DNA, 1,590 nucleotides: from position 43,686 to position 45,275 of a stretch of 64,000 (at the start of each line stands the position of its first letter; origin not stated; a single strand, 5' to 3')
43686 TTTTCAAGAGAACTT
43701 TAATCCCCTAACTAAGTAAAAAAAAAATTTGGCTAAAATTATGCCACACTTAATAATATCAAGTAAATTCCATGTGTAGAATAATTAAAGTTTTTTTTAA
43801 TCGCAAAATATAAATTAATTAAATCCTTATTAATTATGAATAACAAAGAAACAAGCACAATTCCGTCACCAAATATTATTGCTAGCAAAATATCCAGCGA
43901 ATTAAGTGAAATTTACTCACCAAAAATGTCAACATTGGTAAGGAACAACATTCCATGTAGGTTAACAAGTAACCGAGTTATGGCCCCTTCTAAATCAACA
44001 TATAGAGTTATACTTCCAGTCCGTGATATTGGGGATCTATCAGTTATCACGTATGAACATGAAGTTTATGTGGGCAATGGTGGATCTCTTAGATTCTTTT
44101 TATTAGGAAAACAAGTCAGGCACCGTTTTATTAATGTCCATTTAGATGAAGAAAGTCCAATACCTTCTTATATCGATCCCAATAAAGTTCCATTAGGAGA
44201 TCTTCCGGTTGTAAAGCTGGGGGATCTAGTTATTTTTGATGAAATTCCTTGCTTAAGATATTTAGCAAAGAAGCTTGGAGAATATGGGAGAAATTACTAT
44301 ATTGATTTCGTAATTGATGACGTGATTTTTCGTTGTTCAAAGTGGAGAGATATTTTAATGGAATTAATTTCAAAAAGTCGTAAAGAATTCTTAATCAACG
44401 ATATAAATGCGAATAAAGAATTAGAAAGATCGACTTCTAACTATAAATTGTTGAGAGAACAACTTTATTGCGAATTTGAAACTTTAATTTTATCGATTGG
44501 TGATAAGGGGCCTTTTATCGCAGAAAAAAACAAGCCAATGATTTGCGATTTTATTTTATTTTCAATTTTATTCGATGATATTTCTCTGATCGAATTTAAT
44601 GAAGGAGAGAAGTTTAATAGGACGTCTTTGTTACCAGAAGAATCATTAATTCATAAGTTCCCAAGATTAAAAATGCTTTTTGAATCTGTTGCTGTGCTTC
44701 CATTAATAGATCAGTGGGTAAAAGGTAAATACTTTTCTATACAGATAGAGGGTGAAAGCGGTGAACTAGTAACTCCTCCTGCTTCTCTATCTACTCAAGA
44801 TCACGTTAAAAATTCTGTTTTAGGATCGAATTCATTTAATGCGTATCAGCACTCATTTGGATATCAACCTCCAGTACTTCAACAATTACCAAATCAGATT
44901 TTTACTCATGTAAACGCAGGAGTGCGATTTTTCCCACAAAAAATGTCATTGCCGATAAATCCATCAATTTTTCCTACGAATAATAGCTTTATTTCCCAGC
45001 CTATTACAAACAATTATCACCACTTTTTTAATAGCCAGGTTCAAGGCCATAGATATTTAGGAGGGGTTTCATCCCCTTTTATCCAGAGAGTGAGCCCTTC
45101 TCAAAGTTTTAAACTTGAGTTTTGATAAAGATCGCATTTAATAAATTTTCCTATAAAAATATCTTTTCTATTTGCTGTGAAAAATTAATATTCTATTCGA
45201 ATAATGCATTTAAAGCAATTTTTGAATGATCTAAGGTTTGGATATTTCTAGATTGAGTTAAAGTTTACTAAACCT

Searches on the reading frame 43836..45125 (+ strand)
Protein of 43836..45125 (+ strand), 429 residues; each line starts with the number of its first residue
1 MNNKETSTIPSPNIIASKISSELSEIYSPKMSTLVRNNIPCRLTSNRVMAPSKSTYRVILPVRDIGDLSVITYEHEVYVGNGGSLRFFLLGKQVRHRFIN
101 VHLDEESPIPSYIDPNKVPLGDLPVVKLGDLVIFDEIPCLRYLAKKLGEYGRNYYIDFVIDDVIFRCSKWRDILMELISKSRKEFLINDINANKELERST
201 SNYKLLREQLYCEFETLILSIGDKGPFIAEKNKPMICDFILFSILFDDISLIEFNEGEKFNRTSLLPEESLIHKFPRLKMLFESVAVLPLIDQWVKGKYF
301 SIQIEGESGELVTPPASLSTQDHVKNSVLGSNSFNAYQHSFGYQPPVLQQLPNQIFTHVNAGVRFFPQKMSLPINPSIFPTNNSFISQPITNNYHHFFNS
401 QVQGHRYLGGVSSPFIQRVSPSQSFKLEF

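Call 6: search_protein_families(library=pfam, proteins=[window:43836-45125:+], max_evalue=0.1)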
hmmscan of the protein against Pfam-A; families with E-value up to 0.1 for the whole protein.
window:43836-45125:+ (429 aa): 0 families

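Call 40: search_protein_families(library=pfam, proteins=[P0036, P0037, P0038, P0040, P0057, P0060, P0064, P0066, P0074, P0086], max_evalue=0.01)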
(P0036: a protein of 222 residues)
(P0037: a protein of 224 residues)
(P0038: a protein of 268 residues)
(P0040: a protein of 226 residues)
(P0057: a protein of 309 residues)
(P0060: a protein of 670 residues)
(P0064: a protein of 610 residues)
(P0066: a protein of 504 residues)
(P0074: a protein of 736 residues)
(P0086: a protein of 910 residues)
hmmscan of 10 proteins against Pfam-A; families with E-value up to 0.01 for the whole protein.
P0036 (222 aa): 0 families

P0037 (224 aa): 0 families

P0038 (268 aa): 0 families

P0040 (226 aa): 0 families

P0057 (309 aa): 1 family
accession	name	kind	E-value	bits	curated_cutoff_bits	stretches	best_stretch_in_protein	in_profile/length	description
PF14441.12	OTT_1508_deam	-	0.0098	16.3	27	0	9-39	23-60/64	OTT_1508-like deaminase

P0060 (670 aa): 0 families

P0064 (610 aa): 1 family
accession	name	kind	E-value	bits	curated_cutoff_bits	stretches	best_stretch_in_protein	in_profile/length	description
PF07690.21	MFS_1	-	0.00015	21.2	33.4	1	469-579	152-265/347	Major Facilitator Superfamily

P0066 (504 aa): 0 families

P0074 (736 aa): 0 families

P0086 (910 aa): 0 families

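Call 61: search_protein_families(library=pfam, proteins=[P0006], max_evalue=0.01)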
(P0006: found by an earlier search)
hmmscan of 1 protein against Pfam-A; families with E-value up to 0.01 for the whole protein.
P0006 (293 aa): 3 families
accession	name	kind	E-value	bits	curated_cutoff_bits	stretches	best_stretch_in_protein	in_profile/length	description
PF21266.3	RRP4_S1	-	1.2e-30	105.9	27.3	1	77-149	1-73/73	RRP4, S1 domain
PF15985.11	KH_6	-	4.2e-11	43.4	27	1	171-210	1-44/47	KH domain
PF14382.12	ECR1_N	-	2e-06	27.9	27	1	28-62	2-35/38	Exosome complex exonuclease RRP4 N-terminal region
